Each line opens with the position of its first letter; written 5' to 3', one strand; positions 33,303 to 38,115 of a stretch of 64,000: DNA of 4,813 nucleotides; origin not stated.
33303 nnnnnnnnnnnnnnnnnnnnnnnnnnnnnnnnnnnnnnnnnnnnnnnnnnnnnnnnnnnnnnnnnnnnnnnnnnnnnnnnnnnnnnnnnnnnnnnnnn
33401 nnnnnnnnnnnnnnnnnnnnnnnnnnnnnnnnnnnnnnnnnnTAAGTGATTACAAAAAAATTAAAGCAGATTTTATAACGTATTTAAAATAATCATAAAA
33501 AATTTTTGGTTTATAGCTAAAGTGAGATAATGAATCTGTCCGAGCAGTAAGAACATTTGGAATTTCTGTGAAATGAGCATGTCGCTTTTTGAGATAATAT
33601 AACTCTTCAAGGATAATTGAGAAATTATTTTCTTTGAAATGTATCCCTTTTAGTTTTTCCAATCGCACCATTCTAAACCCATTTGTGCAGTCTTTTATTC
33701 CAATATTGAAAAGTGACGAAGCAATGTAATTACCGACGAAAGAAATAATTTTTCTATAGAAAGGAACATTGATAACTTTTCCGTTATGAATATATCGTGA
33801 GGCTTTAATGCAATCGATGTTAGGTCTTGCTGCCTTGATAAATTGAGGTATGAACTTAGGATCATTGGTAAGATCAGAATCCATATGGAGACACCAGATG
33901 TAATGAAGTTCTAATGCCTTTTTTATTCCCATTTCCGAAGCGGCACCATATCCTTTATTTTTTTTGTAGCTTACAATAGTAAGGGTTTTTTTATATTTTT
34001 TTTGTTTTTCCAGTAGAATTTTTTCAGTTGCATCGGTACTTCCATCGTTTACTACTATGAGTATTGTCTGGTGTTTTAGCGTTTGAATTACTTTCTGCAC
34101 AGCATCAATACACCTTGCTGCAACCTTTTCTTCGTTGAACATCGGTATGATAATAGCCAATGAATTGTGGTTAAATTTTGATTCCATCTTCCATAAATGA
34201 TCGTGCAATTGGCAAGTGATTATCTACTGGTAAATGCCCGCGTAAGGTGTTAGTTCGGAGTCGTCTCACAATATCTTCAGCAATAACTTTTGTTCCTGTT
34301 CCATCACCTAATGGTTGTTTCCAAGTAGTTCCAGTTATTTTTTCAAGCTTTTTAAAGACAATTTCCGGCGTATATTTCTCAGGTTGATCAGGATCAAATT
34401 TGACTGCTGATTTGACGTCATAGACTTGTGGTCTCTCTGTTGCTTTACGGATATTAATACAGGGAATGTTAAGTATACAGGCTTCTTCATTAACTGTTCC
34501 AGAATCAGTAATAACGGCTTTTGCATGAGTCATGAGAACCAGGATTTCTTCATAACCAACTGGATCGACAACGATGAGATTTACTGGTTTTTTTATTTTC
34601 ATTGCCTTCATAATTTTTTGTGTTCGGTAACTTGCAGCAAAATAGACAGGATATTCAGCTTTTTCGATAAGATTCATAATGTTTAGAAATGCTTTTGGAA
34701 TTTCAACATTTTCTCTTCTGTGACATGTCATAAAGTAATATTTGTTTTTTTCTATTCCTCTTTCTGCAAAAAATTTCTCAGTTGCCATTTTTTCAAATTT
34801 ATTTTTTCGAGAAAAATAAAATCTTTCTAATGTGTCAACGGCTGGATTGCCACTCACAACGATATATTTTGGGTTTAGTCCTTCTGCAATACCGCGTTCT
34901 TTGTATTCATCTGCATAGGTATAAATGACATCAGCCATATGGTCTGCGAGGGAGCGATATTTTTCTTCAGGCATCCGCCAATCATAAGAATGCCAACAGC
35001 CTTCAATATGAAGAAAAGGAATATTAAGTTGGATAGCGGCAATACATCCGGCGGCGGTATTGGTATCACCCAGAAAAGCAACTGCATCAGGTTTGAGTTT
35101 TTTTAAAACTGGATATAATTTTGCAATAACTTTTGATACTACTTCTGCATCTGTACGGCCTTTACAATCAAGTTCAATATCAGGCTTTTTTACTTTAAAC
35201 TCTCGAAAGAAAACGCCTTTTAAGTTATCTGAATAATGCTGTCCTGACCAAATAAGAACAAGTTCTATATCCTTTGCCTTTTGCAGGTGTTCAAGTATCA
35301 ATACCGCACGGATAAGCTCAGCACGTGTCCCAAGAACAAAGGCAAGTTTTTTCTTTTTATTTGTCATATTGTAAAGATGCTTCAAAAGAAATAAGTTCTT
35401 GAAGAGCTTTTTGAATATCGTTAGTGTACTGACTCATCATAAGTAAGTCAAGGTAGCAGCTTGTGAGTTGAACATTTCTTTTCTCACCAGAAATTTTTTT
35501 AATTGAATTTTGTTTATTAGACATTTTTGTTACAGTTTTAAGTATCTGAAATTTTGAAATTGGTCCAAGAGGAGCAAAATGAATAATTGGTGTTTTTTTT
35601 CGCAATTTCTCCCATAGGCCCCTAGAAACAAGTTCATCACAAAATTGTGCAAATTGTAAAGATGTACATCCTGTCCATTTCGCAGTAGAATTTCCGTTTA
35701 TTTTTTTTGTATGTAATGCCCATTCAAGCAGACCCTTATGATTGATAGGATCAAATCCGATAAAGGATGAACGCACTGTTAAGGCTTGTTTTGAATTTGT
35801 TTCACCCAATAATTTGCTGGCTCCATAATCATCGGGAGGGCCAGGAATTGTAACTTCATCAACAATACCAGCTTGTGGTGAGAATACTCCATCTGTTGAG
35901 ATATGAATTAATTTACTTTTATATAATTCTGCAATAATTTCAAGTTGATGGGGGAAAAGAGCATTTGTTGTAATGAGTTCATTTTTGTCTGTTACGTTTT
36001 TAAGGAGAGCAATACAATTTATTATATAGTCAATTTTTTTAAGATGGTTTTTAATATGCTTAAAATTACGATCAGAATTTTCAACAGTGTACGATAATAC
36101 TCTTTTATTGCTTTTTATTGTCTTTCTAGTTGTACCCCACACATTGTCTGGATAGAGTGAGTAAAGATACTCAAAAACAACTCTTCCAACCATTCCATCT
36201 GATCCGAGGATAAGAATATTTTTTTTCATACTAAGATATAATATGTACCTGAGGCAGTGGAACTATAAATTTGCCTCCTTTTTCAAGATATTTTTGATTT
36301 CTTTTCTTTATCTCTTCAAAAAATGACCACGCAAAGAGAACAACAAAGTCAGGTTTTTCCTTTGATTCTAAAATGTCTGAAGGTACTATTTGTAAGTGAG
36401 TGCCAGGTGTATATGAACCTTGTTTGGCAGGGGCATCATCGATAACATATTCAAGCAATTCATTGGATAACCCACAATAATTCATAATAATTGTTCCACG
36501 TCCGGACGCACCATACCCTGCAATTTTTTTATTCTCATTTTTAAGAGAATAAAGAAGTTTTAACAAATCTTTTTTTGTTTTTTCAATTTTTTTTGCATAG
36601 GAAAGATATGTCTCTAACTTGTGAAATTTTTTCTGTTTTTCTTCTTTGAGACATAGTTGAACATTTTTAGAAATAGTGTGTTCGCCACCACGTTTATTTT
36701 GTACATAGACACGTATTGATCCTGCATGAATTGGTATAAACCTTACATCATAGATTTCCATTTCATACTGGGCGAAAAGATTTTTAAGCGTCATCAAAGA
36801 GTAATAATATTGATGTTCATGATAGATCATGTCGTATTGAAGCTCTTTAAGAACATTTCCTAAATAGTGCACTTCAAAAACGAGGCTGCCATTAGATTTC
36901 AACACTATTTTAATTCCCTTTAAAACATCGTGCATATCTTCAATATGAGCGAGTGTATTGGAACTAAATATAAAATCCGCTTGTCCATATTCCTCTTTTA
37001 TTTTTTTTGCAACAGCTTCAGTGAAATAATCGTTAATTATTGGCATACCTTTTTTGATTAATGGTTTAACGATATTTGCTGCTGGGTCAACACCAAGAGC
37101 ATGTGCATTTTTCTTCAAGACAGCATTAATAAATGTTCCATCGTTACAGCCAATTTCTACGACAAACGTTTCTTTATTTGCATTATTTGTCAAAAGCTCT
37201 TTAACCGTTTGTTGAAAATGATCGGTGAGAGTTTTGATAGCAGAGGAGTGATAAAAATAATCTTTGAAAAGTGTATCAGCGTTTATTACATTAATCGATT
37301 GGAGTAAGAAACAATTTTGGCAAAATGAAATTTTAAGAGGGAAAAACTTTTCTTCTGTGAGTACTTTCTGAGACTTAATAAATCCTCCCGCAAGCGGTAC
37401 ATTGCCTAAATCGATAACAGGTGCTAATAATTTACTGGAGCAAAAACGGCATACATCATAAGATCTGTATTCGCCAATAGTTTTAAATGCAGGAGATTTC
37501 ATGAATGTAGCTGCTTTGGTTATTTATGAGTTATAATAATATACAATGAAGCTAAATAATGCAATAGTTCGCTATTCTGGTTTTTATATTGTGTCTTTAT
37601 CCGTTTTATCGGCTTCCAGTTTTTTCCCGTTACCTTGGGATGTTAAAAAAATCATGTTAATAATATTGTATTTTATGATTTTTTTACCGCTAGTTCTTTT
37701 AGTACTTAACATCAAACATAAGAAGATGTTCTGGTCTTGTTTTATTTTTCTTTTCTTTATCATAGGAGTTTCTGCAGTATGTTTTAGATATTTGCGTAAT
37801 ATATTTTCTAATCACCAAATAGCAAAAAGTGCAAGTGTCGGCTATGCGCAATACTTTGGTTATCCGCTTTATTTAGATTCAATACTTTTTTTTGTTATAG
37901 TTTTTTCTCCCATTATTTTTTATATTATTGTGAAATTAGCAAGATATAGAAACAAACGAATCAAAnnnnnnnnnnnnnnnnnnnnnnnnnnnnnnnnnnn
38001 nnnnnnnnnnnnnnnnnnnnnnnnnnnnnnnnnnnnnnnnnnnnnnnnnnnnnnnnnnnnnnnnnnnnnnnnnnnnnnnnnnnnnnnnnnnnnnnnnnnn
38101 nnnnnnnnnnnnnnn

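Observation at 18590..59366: Glycan-assembly supercluster of ~41 kb dominated by lipid-linked-sugar (GT-C) chemistry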

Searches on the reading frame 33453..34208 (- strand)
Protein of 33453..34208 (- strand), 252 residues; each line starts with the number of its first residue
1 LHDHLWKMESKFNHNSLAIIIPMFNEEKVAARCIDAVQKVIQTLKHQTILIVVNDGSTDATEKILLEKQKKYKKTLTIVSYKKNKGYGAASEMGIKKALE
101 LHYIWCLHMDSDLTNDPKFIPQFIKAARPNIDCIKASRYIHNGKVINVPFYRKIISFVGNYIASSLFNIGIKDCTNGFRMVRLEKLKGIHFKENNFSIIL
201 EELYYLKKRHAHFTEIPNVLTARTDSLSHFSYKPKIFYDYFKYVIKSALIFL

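Call 5: search_protein_families(library=pfam, proteins=[window:33453-34208:-], max_evalue=0.01)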
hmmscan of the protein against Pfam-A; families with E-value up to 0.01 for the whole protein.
window:33453-34208:- (252 aa): 4 families
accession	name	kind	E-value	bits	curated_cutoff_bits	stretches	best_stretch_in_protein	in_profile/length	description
PF00535.33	Glycos_transf_2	-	4.7e-23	82.4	23.3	1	19-187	2-165/168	Glycosyl transferase family 2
PF13641.12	Glyco_tranf_2_3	-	7.9e-08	33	27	1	17-146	3-131/230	Glycosyltransferase like family 2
PF13704.12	Glyco_tranf_2_4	-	0.005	17.7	27.5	1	49-112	21-81/98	Glycosyl transferase family 2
PF03452.20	Anp1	-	0.0054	16.7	28.8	0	3-128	41-163/263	Anp1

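Call 13: search_protein_families(library=ncbifam, proteins=[window:33453-34208:-], max_evalue=0.1)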
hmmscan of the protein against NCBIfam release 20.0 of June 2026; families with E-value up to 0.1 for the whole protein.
window:33453-34208:- (252 aa): 21 families
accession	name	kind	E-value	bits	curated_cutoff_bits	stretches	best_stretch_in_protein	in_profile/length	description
NF047588.1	GlcsyltransPgfSStrep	equivalog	3.1e-16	59.5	500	1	17-188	3-166/308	glycosyltransferase PgfS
TIGR03937.1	PgaC_IcaA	equivalog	3.2e-12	46.1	422.3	1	13-115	43-140/407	poly-beta-1,6-N-acetyl-D-glucosamine synthase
NF007986.1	PRK10714.1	equivalog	5.3e-12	45.4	529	1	16-142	7-130/316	undecaprenyl-phosphate 4-deoxy-4-formamido-L-arabinose transferase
NF007482.0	PRK10073.1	equivalog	1.5e-11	43.9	423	1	13-127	4-110/334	glycosyltransferase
NF041875.1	EPS_EpsD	equivalog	4.6e-10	39.4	370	1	17-143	1-120/325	exopolysaccharide biosynthesis glycosyltransferase EpsD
NF058614.1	PPMAGASynPpgS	equivalog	2.5e-09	36.9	370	1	19-217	4-193/226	polyprenyl-phospho-N-acetylgalactosaminyl synthase PpgS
TIGR04283.1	glyco_like_mftF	equivalog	4.3e-09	36.3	182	1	17-118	1-90/221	TIGR04283 family arsenosugar biosynthesis glycosyltransferase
NF041391.1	DPhHxTase_Halo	equivalog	1.2e-08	34.2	375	1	32-195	8-159/213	dolichyl-phosphate hexose transferase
NF047683.1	TeichurnBiosyTuaG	equivalog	2e-08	34.2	400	1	14-111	5-97/252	teichuronic acid biosynthesis protein TuaG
TIGR04182.1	glyco_TIGR04182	equivalog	1.1e-07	31.6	325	1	18-225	3-195/293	S-layer glycoprotein N-glycosyltransferase AglJ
TIGR03965.1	mycofact_glyco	equivalog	1.2e-07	31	280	1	13-117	72-169/467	mycofactocin biosynthesis glycosyltransferase MftF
TIGR03111.1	glyc2_xrt_Gpos1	hypoth_equivalog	1.4e-07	30.7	363.95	1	9-133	43-164/439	TIGR03111 family XrtG-associated glycosyltransferase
TIGR03469.1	HpnB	hypoth_equivalog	5.1e-07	29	379.25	1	15-128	44-161/386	hopene-associated glycosyltransferase HpnB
NF038302.1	EPS_HpsE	equivalog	6.1e-07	28.7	300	1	17-122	3-106/307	hormogonium polysaccharide biosynthesis glycosyltransferase HpsE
TIGR01556.1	rhamnosyltran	subfamily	1.4e-06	27.7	200.55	1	36-126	9-97/281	rhamnosyltransferase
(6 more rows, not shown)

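Call 78: search_solved_structures(query=window:33453-34208:-, max_evalue=0.001)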
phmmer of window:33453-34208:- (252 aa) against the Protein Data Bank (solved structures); distinct sequences matched with E-value up to 0.001: 13.
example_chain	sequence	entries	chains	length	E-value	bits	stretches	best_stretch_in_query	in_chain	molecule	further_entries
5mlz_A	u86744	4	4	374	8.1e-23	84.5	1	12-245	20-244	Dolichol monophosphate mannose synthase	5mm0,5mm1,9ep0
6p61_A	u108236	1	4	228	2.4e-10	43.6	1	16-225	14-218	Glycosyltransferase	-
5eke_A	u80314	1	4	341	5.3e-09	39.2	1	16-155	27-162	Uncharacterized glycosyltransferase sll0501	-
5ekp_C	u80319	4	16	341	5.4e-09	39.2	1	16-155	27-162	Uncharacterized glycosyltransferase sll0501 | Glycosyltransferase sll0501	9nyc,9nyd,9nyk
9nye_A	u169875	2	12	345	5.5e-09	39.2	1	16-155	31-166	Glycosyltransferase sll0501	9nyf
3l7i_A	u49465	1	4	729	7.5e-08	35.5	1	15-114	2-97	Teichoic acid biosynthesis protein F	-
3l7m_A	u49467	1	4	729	7.5e-08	35.5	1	15-114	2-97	Teichoic acid biosynthesis protein F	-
3l7j_A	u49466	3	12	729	9.3e-08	35.1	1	15-114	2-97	Teichoic acid biosynthesis protein F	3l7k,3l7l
5hea_A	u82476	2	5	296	2.1e-07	34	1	15-105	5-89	Putative glycosyltransferase (GalT1)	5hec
9hwj_A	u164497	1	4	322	2.4e-06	30.5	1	17-138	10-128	Undecaprenyl-phosphate 4-deoxy-4-formamido-L-arabinose transferase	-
9bhc_C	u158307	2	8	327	2.9e-06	30.3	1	17-140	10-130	Undecaprenyl-phosphate 4-deoxy-4-formamido-L-arabinose transferase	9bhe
8vxh_A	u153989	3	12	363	3.4e-06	30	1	17-140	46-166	Undecaprenyl-phosphate 4-deoxy-4-formamido-L-arabinose transferase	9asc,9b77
3bcv_A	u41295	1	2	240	4.5e-05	26.4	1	17-110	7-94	Putative glycosyltransferase protein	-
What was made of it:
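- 33450..34208 (-): Second Dpm1-type polyprenyl-phosphate sugar synthase (GT2, no TM helix), lying inside the 2-acetamido-sugar module. Best PDB hit 5MLZ, 84.5 bits over residues 12-245 (call 78).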

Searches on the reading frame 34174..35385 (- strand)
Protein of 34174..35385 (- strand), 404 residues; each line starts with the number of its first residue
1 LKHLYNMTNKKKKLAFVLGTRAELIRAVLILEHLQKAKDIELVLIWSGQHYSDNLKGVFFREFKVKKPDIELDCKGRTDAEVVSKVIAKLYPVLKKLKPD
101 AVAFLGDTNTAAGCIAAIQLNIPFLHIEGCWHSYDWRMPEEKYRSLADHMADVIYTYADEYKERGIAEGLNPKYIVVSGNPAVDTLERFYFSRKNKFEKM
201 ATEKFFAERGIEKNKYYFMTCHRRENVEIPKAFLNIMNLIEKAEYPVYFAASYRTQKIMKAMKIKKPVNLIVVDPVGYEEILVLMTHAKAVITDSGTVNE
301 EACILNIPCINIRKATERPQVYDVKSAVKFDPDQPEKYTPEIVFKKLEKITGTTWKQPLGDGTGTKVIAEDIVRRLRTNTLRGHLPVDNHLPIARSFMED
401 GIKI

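Call 5: search_protein_families(library=pfam, proteins=[window:34174-35385:-], max_evalue=0.01)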
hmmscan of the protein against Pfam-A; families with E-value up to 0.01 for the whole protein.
window:34174-35385:- (404 aa): 1 family
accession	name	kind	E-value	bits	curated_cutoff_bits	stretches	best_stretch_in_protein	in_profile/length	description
PF02350.25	Epimerase_2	-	5.9e-73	246.1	30.6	1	33-370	2-344/347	UDP-N-acetylglucosamine 2-epimerase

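Call 69: search_protein_families(library=ncbifam, proteins=[window:34174-35385:-], max_evalue=1e-10)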
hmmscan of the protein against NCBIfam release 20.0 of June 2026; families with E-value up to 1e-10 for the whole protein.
window:34174-35385:- (404 aa): 2 families
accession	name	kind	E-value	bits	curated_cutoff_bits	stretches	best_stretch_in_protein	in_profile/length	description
TIGR00236.1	wecB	equivalog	7.9e-60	202.9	210.15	1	13-372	2-362/366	non-hydrolyzing UDP-N-acetylglucosamine 2-epimerase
TIGR03568.1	NeuC_NnaA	equivalog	4.1e-26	91.7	235.9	1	12-312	1-306/365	UDP-N-acetylglucosamine 2-epimerase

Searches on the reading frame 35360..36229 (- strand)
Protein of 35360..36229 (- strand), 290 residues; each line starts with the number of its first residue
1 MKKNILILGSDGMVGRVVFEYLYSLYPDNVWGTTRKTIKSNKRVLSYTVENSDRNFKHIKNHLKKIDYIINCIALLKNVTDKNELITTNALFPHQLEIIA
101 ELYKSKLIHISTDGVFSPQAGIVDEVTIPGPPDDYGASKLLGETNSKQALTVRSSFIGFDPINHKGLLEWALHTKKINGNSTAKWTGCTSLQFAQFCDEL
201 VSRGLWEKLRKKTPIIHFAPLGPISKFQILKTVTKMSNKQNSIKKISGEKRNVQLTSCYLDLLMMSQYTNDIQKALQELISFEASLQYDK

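Call 5: search_protein_families(library=pfam, proteins=[window:35360-36229:-], max_evalue=0.01)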
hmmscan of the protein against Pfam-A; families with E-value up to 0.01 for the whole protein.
window:35360-36229:- (290 aa): 3 families
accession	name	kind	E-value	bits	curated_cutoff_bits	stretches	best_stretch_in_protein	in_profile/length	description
PF01370.27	Epimerase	-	2.1e-12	47.4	20.9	1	5-145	1-152/240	NAD dependent epimerase/dehydratase family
PF04321.23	RmlD_sub_bind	-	1.1e-10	41.6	27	1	4-247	2-242/287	RmlD substrate binding domain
PF07993.18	NAD_binding_4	-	0.0013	18.4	20.1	1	59-143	82-185/258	Male sterility protein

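Call 69: search_protein_families(library=ncbifam, proteins=[window:35360-36229:-], max_evalue=1e-10)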
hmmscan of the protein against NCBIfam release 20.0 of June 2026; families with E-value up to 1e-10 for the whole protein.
window:35360-36229:- (290 aa): 0 families

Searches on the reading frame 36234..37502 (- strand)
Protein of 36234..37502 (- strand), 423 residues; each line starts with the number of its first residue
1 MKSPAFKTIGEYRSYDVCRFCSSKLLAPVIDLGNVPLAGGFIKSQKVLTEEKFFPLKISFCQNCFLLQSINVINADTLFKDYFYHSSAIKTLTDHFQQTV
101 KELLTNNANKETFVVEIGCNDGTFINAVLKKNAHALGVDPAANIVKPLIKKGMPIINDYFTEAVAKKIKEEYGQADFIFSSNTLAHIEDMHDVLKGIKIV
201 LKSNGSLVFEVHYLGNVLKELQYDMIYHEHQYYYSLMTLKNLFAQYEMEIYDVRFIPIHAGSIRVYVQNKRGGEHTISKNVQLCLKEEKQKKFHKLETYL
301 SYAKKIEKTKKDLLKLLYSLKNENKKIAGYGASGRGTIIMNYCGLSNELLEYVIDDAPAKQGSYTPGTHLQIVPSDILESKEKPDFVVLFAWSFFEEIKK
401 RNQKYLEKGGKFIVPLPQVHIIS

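Call 5: search_protein_families(library=pfam, proteins=[window:36234-37502:-], max_evalue=0.01)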
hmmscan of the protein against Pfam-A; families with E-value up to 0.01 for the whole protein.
window:36234-37502:- (423 aa): 8 families
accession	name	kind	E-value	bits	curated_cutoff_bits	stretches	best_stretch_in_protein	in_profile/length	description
PF08484.17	Methyltransf_14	-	2.6e-53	180.5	23.5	1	257-417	1-160/160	C-methyltransferase C-terminal domain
PF08421.16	Methyltransf_13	-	1.7e-18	67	31.3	1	18-79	1-62/62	Putative zinc binding domain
PF13489.12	Methyltransf_23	-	9.4e-18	64.9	27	1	98-250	11-161/164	Methyltransferase domain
PF08242.18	Methyltransf_12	-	1.8e-10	41.9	30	1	115-207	1-98/98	Methyltransferase domain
PF08241.18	Methyltransf_11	-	1.4e-09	38.9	21.2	1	115-209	1-95/95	Methyltransferase domain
PF13649.12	Methyltransf_25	-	2.9e-08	34.7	27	1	114-205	1-97/97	Methyltransferase domain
PF13847.12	Methyltransf_31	-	5.1e-07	29.9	27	1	110-233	3-129/145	Methyltransferase domain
PF08003.17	Methyltransf_9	-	0.0046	16.4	23.8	0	110-213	115-221/315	Protein of unknown function (DUF1698)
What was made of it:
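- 36231..37502 (-): Sugar C-methyltransferase type (zinc-binding, SAM and C-terminal domains). Methyltransf_14 180 bits and Methyltransf_13 67 bits (call 5).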

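Call 69: search_protein_families(library=ncbifam, proteins=[window:36234-37502:-], max_evalue=1e-10)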
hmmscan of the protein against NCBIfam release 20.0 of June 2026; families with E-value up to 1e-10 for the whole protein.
window:36234-37502:- (423 aa): 0 families

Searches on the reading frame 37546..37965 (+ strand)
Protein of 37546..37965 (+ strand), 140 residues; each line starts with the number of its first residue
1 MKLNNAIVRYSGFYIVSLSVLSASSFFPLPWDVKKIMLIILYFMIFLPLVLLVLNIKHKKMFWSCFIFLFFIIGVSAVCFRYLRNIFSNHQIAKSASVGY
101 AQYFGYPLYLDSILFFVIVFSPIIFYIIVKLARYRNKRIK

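Call 5: search_protein_families(library=pfam, proteins=[window:37546-37965:+], max_evalue=0.01)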
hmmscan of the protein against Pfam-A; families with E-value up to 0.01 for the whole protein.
window:37546-37965:+ (140 aa): 0 families

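Call 13: search_protein_families(library=ncbifam, proteins=[window:37546-37965:+], max_evalue=0.1)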
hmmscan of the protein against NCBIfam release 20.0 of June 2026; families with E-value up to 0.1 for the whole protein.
window:37546-37965:+ (140 aa): 1 family
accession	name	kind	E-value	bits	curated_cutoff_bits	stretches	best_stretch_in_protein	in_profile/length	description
NF051878.1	lpactltferLnb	equivalog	0.00079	18.4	550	1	40-94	263-316/394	lipoprotein N-acyltransferase Lnb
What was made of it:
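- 37546..37968 (+): Small membrane protein that always lies just upstream of the 37965-type GT-C. Its 3' end overlaps the start of 37965, which suggests translational coupling. No Pfam or NCBIfam family (calls 5, 13).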
